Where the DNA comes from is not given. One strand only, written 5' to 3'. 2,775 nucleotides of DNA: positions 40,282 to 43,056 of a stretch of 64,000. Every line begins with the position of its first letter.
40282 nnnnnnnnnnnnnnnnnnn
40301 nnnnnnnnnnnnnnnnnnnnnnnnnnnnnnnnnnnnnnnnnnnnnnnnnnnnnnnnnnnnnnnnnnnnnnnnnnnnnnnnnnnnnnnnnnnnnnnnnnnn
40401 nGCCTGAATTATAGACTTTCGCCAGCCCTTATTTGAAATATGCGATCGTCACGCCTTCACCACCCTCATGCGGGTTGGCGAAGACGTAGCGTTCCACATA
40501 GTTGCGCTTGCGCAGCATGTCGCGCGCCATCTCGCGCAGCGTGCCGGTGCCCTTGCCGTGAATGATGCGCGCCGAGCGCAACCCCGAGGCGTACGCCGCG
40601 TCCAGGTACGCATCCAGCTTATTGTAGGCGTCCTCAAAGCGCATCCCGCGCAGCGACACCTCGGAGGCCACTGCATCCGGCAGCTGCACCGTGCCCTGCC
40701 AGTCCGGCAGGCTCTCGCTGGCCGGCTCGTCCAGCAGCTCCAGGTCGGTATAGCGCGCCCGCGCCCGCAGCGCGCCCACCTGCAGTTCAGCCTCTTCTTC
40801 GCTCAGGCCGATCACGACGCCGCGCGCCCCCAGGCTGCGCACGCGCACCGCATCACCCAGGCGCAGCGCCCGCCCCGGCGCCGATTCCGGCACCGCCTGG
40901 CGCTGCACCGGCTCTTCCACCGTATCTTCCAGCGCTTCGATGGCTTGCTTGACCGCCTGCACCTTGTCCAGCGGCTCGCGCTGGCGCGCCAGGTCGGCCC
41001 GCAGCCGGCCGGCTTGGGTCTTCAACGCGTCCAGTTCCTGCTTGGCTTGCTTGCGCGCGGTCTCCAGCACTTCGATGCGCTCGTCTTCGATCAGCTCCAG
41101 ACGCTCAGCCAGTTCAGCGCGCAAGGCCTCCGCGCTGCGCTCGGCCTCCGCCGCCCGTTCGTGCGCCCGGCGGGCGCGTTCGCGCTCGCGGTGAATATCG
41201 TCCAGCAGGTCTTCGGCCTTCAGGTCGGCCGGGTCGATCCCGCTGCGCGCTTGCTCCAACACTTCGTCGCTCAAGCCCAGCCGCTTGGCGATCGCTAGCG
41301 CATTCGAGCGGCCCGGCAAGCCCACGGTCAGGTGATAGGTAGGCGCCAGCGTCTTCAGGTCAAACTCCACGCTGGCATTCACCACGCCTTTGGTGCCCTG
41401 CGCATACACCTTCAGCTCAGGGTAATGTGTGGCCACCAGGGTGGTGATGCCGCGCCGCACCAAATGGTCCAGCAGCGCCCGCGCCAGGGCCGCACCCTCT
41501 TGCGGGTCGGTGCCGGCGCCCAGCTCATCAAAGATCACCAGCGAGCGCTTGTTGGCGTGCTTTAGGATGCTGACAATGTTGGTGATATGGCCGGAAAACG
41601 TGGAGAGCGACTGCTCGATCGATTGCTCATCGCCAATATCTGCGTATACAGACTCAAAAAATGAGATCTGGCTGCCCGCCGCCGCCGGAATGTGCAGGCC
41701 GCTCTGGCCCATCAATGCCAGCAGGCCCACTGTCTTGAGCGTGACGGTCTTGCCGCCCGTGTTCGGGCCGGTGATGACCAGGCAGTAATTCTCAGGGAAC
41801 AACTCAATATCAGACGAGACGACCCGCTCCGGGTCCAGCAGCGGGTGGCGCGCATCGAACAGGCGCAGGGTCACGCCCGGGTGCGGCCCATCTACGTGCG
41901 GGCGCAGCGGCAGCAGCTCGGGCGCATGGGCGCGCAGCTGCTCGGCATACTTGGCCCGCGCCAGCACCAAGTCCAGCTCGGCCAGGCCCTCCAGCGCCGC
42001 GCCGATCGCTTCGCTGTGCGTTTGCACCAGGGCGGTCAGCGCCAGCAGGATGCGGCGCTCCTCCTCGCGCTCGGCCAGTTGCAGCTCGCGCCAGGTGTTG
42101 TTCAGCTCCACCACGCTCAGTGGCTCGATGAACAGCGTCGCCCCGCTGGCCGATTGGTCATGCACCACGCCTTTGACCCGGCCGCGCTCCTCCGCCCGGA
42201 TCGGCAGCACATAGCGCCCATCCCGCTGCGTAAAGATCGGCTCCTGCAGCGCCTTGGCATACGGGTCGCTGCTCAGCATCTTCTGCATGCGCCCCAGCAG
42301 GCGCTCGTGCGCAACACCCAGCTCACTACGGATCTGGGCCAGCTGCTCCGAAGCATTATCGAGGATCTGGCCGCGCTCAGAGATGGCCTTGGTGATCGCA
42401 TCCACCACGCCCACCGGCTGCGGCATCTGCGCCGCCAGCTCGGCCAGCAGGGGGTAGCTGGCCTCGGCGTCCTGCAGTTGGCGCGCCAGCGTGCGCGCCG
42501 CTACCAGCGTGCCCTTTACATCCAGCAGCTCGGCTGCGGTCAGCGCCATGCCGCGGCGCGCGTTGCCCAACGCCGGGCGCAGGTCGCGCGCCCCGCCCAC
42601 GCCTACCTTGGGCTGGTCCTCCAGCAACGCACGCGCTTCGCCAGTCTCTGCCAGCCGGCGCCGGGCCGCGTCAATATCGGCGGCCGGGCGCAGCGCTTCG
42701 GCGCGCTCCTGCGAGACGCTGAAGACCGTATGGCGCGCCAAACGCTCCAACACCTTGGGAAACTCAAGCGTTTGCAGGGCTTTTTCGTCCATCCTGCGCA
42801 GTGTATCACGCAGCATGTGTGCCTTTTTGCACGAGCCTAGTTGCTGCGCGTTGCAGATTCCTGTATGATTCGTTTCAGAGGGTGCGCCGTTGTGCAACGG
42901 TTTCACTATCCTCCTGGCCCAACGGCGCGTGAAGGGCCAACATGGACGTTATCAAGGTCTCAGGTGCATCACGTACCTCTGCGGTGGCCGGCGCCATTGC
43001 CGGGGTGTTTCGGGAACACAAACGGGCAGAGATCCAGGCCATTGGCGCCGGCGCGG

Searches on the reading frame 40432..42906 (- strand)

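Call 6: search_protein_families(library=pfam, proteins=[window:40432-42906:-], max_evalue=0.01)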
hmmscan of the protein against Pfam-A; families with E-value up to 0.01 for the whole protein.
window:40432-42906:- (825 aa): 5 families
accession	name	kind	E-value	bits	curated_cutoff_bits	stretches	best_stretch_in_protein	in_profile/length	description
PF00488.27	MutS_V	-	1e-36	127.1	30.2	1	376-555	1-182/188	MutS domain V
PF01713.27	Smr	-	4.6e-23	81.6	25.7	1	752-825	3-77/77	Smr domain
PF20297.4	MSSS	-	3.2e-07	30.3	26.8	1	684-722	2-42/42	MutS2 and Smr-associated SH3 domain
PF05192.23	MutS_III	-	0.00029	21.7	34.1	1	72-318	42-194/194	MutS domain III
PF13401.12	AAA_22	-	0.0093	16.7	27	0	374-462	6-93/130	AAA domain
